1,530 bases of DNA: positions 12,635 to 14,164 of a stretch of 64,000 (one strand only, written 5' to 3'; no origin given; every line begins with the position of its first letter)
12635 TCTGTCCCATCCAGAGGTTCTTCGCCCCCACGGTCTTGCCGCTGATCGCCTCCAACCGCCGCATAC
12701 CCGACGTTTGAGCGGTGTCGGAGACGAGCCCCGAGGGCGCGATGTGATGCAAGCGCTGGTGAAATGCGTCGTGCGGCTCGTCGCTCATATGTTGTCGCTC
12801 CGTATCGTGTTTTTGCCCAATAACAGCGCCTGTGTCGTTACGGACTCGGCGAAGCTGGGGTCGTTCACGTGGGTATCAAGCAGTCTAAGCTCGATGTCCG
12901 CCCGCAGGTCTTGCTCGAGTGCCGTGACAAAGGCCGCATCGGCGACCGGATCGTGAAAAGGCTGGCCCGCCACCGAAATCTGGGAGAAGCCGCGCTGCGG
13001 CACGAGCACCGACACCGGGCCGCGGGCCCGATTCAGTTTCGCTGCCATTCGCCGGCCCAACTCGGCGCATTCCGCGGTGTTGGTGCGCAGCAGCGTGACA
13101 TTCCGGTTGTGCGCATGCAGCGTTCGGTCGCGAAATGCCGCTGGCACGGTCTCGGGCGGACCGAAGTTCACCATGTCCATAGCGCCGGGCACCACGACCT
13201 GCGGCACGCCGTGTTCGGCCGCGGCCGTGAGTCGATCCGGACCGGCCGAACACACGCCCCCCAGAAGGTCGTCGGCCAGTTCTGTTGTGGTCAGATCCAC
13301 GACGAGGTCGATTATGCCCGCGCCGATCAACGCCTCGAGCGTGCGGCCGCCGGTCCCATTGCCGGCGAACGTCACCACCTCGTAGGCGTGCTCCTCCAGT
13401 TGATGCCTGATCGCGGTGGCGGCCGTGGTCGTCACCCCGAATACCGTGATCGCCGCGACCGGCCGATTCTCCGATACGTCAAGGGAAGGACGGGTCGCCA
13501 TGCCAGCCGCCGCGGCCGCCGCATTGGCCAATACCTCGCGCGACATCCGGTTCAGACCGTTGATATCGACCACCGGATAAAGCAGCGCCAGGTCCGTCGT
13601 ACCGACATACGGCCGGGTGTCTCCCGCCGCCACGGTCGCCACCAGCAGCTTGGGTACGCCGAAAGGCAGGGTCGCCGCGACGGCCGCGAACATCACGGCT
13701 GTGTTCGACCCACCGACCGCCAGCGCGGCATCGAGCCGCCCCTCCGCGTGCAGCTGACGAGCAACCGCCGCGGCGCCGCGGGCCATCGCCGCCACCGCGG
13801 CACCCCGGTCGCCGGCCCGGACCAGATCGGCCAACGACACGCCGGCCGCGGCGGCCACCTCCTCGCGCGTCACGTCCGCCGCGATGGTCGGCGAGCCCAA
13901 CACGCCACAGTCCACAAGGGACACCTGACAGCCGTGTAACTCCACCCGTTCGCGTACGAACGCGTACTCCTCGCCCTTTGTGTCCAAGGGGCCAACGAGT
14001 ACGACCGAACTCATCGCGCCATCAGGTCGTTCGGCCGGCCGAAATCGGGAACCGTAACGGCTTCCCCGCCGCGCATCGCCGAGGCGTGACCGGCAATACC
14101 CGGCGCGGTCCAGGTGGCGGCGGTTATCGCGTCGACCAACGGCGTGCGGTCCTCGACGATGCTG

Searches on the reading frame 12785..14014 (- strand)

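Call 64: search_protein_families(library=pfam, proteins=[window:12785-14014:-])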
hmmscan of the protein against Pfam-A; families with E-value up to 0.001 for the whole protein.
window:12785-14014:- (409 aa): 2 families
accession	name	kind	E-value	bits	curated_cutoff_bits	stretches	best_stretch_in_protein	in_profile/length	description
PF23189.1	UPF0261_C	-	1.4e-83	279.9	27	1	184-396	1-214/218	Uncharacterised protein family (UPF0261) C-terminal domain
PF06792.17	UPF0261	-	1.8e-56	191.4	27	1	3-174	2-172/176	Uncharacterised protein family (UPF0261) N-terminal domain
